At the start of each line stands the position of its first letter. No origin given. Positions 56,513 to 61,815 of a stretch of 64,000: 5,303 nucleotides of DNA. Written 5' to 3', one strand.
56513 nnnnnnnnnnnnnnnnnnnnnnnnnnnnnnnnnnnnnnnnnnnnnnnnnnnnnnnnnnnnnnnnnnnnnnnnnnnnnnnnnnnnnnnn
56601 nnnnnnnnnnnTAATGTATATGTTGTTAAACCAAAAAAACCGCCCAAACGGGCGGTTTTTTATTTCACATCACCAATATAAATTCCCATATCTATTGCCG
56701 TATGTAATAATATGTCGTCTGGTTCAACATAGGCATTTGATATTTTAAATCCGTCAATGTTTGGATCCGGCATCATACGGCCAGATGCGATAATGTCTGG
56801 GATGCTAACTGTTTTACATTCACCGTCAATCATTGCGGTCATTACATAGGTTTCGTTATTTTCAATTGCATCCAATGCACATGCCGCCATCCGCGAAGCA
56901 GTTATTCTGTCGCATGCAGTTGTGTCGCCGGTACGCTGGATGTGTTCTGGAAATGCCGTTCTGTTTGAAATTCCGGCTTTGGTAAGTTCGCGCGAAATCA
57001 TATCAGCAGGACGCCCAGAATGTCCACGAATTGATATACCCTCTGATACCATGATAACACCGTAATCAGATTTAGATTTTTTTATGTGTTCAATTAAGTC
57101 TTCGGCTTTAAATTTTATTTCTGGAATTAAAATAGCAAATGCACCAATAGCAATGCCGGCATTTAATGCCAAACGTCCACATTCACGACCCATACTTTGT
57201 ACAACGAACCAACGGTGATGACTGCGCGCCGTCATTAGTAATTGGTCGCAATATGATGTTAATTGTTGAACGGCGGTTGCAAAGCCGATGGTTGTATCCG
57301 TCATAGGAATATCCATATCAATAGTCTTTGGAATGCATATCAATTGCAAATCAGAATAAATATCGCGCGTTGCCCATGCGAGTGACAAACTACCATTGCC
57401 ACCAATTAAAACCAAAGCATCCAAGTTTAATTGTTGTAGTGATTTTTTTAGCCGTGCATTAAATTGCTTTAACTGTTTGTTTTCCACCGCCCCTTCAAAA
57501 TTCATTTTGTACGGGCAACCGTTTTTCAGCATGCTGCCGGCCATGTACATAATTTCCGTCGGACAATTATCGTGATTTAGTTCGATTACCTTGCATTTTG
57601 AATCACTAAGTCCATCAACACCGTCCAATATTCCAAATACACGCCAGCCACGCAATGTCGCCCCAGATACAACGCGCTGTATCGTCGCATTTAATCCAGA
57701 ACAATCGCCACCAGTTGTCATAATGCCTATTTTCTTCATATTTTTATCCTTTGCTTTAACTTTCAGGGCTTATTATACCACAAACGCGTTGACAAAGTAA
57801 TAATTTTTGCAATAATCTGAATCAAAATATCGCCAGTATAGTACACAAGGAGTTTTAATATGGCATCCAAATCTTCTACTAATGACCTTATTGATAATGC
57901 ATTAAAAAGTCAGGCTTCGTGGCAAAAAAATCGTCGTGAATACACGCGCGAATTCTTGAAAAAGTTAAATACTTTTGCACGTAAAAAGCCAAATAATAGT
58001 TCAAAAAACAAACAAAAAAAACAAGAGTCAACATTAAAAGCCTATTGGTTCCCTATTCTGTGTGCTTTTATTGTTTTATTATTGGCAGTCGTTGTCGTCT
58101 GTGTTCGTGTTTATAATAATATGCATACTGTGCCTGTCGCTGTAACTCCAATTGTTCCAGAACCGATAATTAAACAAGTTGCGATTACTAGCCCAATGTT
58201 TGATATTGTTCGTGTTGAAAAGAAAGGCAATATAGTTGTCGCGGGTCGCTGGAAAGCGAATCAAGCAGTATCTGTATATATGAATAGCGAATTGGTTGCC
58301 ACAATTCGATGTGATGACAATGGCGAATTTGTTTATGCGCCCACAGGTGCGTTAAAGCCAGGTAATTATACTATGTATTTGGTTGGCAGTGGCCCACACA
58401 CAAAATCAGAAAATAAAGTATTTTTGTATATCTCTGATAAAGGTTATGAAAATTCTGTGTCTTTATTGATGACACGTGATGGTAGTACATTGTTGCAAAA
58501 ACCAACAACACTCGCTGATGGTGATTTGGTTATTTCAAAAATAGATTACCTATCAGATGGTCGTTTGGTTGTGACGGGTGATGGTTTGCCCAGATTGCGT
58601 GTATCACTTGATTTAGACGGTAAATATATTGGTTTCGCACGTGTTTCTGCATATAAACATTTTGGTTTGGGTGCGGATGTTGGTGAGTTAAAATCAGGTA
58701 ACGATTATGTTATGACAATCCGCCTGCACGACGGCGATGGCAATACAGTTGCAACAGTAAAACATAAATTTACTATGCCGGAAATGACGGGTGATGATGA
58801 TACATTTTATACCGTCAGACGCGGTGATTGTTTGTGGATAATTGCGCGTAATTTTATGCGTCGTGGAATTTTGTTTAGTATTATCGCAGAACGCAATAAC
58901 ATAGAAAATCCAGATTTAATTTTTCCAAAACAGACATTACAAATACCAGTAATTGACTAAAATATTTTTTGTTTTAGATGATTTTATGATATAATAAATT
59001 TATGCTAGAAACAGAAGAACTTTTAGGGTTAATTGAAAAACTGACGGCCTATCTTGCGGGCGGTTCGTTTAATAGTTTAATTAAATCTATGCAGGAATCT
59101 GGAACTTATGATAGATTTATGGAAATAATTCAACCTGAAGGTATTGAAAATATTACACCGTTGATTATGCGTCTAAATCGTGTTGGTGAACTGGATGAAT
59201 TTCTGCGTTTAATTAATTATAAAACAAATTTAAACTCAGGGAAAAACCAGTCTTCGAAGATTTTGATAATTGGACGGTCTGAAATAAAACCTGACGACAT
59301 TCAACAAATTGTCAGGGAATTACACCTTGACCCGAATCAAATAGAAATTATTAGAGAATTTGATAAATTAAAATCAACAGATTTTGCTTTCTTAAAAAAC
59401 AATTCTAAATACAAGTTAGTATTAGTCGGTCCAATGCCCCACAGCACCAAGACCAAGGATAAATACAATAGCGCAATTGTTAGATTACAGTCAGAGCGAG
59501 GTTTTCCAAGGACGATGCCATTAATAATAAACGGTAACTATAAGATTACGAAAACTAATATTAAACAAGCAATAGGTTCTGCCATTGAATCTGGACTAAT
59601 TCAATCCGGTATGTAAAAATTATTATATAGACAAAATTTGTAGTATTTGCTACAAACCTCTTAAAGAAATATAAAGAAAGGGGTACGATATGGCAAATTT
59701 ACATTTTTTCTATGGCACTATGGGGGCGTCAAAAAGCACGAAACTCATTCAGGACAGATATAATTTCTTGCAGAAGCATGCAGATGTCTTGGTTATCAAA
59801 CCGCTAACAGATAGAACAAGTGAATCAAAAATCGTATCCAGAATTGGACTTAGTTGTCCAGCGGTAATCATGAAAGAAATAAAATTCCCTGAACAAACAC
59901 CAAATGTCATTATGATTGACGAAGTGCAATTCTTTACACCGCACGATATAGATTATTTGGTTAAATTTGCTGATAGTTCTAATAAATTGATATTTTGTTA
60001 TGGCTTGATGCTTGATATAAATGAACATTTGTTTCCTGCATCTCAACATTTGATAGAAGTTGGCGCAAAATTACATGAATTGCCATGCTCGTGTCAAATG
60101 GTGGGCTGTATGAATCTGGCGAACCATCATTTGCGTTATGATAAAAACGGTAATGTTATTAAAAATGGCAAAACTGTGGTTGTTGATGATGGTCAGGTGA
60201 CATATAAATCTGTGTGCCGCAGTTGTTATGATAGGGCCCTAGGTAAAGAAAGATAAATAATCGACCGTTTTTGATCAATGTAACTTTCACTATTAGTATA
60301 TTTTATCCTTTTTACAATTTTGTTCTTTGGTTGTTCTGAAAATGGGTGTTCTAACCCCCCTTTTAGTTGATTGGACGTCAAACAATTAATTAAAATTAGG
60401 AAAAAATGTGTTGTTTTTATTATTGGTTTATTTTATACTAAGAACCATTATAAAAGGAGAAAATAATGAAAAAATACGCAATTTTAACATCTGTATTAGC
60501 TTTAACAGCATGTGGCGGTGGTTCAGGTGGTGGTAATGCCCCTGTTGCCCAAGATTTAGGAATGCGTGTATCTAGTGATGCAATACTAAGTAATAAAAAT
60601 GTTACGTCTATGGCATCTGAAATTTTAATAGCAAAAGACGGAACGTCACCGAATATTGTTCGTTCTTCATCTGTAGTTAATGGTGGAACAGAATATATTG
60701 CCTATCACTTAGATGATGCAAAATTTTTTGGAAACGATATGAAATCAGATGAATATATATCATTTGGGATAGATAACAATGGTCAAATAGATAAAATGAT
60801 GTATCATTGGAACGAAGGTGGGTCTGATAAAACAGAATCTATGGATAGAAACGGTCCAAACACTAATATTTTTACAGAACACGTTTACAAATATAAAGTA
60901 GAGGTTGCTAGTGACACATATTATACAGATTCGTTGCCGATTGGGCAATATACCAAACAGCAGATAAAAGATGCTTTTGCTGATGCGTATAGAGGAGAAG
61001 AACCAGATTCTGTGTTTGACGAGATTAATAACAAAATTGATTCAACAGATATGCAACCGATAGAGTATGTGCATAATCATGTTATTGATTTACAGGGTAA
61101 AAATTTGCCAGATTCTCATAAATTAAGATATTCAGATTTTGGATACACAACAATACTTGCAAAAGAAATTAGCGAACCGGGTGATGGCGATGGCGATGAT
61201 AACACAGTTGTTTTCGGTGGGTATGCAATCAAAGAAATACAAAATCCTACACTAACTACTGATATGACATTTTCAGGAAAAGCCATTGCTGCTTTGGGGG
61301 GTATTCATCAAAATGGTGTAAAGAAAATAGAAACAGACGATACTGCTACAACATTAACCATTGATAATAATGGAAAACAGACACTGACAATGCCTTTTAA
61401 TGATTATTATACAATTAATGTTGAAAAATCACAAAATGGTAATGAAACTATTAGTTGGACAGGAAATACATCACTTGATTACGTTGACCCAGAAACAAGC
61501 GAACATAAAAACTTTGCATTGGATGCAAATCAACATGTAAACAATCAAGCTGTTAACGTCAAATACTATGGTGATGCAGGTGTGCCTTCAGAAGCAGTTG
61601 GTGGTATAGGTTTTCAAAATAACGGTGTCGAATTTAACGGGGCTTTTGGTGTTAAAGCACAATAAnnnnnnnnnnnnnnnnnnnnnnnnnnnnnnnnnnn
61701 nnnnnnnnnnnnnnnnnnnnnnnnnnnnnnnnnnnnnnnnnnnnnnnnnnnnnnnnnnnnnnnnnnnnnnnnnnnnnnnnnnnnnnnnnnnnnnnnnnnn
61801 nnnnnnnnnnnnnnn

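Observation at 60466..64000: Tandem surface-lipoprotein array with homogenised 5' DNA and hypervariable bodies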

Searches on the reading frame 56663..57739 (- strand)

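Call 54: search_protein_families(library=pfam, proteins=[window:56663-57739:-], max_evalue=0.001)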
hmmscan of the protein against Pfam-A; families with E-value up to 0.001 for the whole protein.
window:56663-57739:- (359 aa): 1 family
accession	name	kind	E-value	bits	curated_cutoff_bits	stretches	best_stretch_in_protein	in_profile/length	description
PF00365.25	PFK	-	2.6e-73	247.3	30.9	1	3-292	1-277/277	Phosphofructokinase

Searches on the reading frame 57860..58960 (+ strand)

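Call 3: search_protein_families(library=pfam, proteins=[window:57860-58960:+], max_evalue=0.1)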
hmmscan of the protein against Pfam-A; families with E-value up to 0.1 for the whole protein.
window:57860-58960:+ (366 aa): 6 families
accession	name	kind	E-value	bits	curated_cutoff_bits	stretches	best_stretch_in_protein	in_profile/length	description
PF01476.26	LysM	-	3.5e-11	43.3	20.9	1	317-363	1-43/43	LysM domain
PF01569.27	PAP2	-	0.0086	16.3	27.2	1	58-90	77-103/130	PAP2 superfamily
PF11324.13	DUF3126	-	0.0093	16.2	25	1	124-160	17-54/63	Protein of unknown function (DUF3126)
PF14221.11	DUF4330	-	0.018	15.6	27.6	0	69-187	21-137/167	Domain of unknown function (DUF4330)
PF19077.6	Big_13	-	0.037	15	27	0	133-173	37-80/102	Bacterial Ig-like domain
PF20225.4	DUF6584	-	0.039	14.4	27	1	11-81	88-165/171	Family of unknown function (DUF6584)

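Call 4: search_protein_families(library=ncbifam, proteins=[window:57860-58960:+], max_evalue=0.1)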
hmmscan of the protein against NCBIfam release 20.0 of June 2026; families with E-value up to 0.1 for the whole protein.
window:57860-58960:+ (366 aa): 11 families
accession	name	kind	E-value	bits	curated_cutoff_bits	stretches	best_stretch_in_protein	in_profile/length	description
NF008399.0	PRK11198.1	equivalog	3.5e-10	40.5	134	1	287-363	69-146/149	peptidoglycan-binding protein LysM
TIGR02899.1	spore_safA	subfamily_domain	5.7e-06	26.2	67.85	1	319-363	1-43/44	SafA/ExsA family spore coat assembly protein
NF033163.1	lipo_LipL71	equivalog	0.00011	21.3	600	1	317-363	406-459/471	lipoprotein LipL71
NF052398.1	Agg_Promo_Fact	equivalog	0.00023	21.4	170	1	298-363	12-74/202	aggregation-promoting factor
NF010723.1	PRK14125.1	equivalog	0.0003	20.7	60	1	315-364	33-86/87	cell division suppressor protein YneA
TIGR03927.1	T7SS_EssA_Firm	equivalog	0.0025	17.7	32.45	1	7-81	70-142/151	type VII secretion protein EssA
NF058592.1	GxPGS_dom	subfamily_domain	0.016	15.3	45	1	130-171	20-62/65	PGS family Ig-like domain-containing protein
NF040883.1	amid_act_ActS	equivalog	0.017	14.4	375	1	311-362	30-78/242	amidase activator ActS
NF011685.0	PRK15105.1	subfamily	0.02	13.5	737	0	101-161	80-140/588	peptidoglycan glycosyltransferase FtsI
NF045849.1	ICE_MMCAP2_0565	equivalog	0.06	13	40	0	55-86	5-36/80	Mbov_0395 family pilin-like conjugal transfer protein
NF008123.1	PRK10871.1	equivalog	0.084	12.2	311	0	316-362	106-149/365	murein hydrolase activator NlpD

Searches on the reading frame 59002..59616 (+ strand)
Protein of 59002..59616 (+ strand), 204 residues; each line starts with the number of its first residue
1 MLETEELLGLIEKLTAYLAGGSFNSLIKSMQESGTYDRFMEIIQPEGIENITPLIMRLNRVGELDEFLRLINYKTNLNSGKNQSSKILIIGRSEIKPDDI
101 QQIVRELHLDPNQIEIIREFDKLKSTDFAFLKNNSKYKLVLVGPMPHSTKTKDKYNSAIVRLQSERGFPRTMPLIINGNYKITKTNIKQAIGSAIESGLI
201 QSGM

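Call 3: search_protein_families(library=pfam, proteins=[window:59002-59616:+], max_evalue=0.1)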
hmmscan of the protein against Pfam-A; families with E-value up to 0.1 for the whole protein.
window:59002-59616:+ (204 aa): 0 families

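Call 4: search_protein_families(library=ncbifam, proteins=[window:59002-59616:+], max_evalue=0.1)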
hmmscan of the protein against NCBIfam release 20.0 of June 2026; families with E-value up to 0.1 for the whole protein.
window:59002-59616:+ (204 aa): 1 family
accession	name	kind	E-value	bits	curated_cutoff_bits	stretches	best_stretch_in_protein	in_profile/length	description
NF000666.0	PRK00031.2-4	equivalog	0.038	13.8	157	1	96-159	76-139/170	outer membrane lipoprotein chaperone LolA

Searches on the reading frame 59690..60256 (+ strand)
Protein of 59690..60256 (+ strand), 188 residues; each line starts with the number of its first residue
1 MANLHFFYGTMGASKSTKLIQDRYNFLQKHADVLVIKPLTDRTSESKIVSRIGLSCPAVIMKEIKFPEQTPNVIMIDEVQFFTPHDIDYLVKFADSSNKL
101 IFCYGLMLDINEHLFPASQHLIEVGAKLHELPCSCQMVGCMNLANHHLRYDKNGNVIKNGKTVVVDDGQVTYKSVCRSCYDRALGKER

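Call 3: search_protein_families(library=pfam, proteins=[window:59690-60256:+], max_evalue=0.1)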
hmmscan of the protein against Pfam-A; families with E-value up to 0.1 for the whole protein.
window:59690-60256:+ (188 aa): 2 families
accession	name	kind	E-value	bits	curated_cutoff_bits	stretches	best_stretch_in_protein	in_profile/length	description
PF00265.24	TK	-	5.2e-28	98.5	20.6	1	3-180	2-176/176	Thymidine kinase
PF13421.11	Band_7_1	-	0.077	13.1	24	0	149-170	3-24/211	SPFH domain-Band 7 family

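Call 4: search_protein_families(library=ncbifam, proteins=[window:59690-60256:+], max_evalue=0.1)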
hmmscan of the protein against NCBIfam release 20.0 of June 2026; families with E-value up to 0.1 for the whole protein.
window:59690-60256:+ (188 aa): 5 families
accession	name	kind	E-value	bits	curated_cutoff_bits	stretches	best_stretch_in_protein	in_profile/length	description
NF003300.0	PRK04296.1-5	equivalog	8.5e-39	133.4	195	1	1-184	1-191/194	thymidine kinase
NF003298.0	PRK04296.1-3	equivalog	1.7e-28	99.6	375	1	1-186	1-192/205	thymidine kinase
NF003297.0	PRK04296.1-2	equivalog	3.4e-27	95.5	252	1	1-182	1-195/216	thymidine kinase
NF003299.0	PRK04296.1-4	equivalog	1.1e-23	84.1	284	1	1-181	1-185/191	thymidine kinase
NF003296.0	PRK04296.1-1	equivalog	2.4e-19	70.1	183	1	7-183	13-190/195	thymidine kinase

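Call 79: find_related_loci(query=window:59690-60253:+, collection=metagenome_contigs, flank=10000)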
Query window:59690-60253:+ (188 aa) in metagenome_contigs; peptide patterns used: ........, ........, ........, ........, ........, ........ (x = any residue, [..] = any of these).
72 stretches matched a pattern; 21 encode a relative of the query (tblastn E <= 1e-3); 20 distinct loci.
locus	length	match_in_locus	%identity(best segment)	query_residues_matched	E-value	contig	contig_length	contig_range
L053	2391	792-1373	73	1-188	2e-96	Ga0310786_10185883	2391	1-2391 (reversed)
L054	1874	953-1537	68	1-188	3e-92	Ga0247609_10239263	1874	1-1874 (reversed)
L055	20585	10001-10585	66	1-188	2e-85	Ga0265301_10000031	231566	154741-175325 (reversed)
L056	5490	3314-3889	66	3-188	2e-84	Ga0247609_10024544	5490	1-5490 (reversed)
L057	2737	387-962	66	3-188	1e-85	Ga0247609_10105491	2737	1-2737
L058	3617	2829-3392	64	3-184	4e-81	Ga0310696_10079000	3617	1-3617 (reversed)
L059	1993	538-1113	64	3-188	6e-84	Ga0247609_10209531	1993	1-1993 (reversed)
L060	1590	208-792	64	1-188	6e-85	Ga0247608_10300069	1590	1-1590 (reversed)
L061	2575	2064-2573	62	1-163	2e-70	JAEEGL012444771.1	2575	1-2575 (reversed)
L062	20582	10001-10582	68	1-188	1e-86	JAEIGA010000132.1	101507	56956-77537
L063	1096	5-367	68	68-188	6e-58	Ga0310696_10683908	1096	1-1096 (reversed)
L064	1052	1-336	72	77-188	5e-57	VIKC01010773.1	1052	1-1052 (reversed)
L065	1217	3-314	74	81-184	1e-52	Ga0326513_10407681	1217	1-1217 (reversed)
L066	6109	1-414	55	57-188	8e-46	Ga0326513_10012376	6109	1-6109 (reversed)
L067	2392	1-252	73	101-184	2e-39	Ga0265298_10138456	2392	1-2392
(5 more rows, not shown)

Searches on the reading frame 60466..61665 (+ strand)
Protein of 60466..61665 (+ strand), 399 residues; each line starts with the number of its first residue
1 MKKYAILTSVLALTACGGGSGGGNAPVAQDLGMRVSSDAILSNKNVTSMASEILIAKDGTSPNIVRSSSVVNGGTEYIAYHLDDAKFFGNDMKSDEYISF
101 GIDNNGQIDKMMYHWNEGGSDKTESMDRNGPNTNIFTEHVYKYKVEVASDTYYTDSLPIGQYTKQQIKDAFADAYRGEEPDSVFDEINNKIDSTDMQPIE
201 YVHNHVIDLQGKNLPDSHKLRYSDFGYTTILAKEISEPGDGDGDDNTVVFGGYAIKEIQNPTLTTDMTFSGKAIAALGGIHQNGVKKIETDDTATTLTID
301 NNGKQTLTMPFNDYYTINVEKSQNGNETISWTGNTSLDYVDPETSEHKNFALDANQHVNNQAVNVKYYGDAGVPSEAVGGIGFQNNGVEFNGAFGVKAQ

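Call 3: search_protein_families(library=pfam, proteins=[window:60466-61665:+], max_evalue=0.1)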
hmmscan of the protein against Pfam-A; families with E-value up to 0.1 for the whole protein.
window:60466-61665:+ (399 aa): 1 family
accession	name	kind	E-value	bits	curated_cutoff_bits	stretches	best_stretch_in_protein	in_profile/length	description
PF25621.1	PhiKZ_gp244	-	0.046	14.3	27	0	277-332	53-108/116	Bacteriophage PhiKZ capsid decoration protein gp244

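Call 4: search_protein_families(library=ncbifam, proteins=[window:60466-61665:+], max_evalue=0.1)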
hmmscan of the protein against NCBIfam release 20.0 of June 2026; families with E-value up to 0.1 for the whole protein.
window:60466-61665:+ (399 aa): 0 families

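Call 65: predict_structure(alignment_id=A5)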
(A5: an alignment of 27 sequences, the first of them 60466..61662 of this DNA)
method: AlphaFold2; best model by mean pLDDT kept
length: 399 residues; sequences in the alignment: 27
mean_pLDDT: 83.5   pTM: 0.79
mean pLDDT of the five models: 83.5, 82.6, 82.4, 81.8, 81.4
residues with pLDDT >= 90: 223; 70-90: 109; 50-70: 20; < 50: 47
segments of 3 or more residues with pLDDT < 50: 1-30, 62-72, 238-242
pLDDT, mean of each block of 10 residues (from residue 1): 39 38 38 76 94 81 42 72 95 93 95 94 94 92 91 83 91 91 95 88 91 94 94 62 75 95 92 88 74 94 96 92 93 78 76 87 95 95 91 96
secondary structure, 60 per line:
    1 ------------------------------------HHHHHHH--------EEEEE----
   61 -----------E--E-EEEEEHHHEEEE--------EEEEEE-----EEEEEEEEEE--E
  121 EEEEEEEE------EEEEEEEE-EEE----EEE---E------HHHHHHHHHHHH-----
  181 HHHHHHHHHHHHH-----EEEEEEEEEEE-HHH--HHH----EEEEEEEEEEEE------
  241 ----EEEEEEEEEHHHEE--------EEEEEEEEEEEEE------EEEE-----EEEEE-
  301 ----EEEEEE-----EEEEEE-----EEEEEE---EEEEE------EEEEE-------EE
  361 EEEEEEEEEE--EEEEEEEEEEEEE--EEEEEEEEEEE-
elements in order: H37-43 E52-56 E77-81 E85-88 E97-102 E108-117 E120-128 E135-142 E144-146 E151-153 H164-175 H181-193 E199-209 E223-234 E245-253 E267-279 E286-289 E295-299 E305-310 E316-321 E327-332 E336-340 E347-351 E359-370 E373-385 E388-398

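Call 68: fold_search(model_id=the predicted structure, library=pdb)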
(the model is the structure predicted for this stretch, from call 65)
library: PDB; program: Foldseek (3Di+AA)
matches with E <= 10: 916; with E <= 0.001: 25
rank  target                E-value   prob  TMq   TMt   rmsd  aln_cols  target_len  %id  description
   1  4o3y                  1.6e-06  1.00  0.28  0.24  14.2       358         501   12  Crystal structure of the vaccine antigen Transferrin Binding Protein B (TbpB) mutant Arg-179-Glu from Actinobacillus ple (released 2015-01-14)
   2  4o4u_D                1.8e-06  1.00  0.28  0.23  16.7       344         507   14  Crystal structure of the vaccine antigen Transferrin Binding Protein B (TbpB) mutant Trp-176-Ala from Haemophilus para (released 2015-01-14)
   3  4o49                  1.8e-06  1.00  0.28  0.23  20.8       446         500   11  Crystal structure of the vaccine antigen Transferrin Binding Protein B (TbpB) mutant Tyr-174-Ala from Actinobacillus ple (released 2015-01-14)
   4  4o3w_A                2.6e-06  1.00  0.29  0.22  17.7       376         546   11  Crystal structure of the vaccine antigen Transferrin Binding Protein B (TbpB) mutant Tyr-63-Ala from Actinobacillus su (released 2015-01-14)
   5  9dc4_B                5.4e-06  1.00  0.31  0.24  17.9       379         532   10  Transferrin Binding Protein A in complex with transferrin binding protein B, transferrin and globular domain of TonB (released 2026-03-04)
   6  3pqs                  5.4e-06  1.00  0.28  0.23  16.2       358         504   12  The crystal structures of porcine pathogen ApH87_TbpB (released 2011-02-02)
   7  3pqu_A                5.4e-06  1.00  0.28  0.22  17.6       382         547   11  The crystal structures of porcine pathogen AsH57_TbpB (released 2011-02-02)
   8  4o3z                  6.9e-06  1.00  0.28  0.23  22.6       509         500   12  Crystal structure of the vaccine antigen Transferrin Binding Protein B (TbpB) mutant Tyr-95-Ala from Actinobacillus pleu (released 2015-01-14)
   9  4o4x_B                1.8e-05  1.00  0.28  0.23  17.7       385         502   13  Crystal structure of the vaccine antigen Transferrin Binding Protein B (TbpB) double mutant Tyr-167-Ala and Trp-176-Al (released 2015-01-14)
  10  5kkx_A                2.2e-05  1.00  0.28  0.45   7.0       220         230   14  Crystal structure of a TbpB C-lobe mutant from Neisseria meningitidis M982 (released 2017-07-19)
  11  3pqu_B                2.5e-05  1.00  0.27  0.21  18.5       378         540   10  The crystal structures of porcine pathogen AsH57_TbpB (released 2011-02-02)
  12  4o4x_A                6.0e-05  1.00  0.28  0.23  22.6       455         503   10  Crystal structure of the vaccine antigen Transferrin Binding Protein B (TbpB) double mutant Tyr-167-Ala and Trp-176-Al (released 2015-01-14)
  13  7jrd_A                7.6e-05  1.00  0.28  0.21  19.6       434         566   13  The crystal structure of lactoferrin binding protein B (LbpB) from Neisseria meningitidis in complex with human lactof (released 2021-10-13)
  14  3ve2_B                1.1e-04  1.00  0.28  0.22  15.4       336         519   11  The 2.1 angstrom crystal structure of Transferrin binding protein B (TbpB) from serogroup B M982 Neisseria meningitidi (released 2012-02-22)
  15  4qq1_A                1.4e-04  1.00  0.29  0.23  18.9       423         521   11  Crystal structure of the isotype 1 Transferrin binding protein B (TbpB) from serogroup B Neisseria meningitidis (released 2015-04-01)
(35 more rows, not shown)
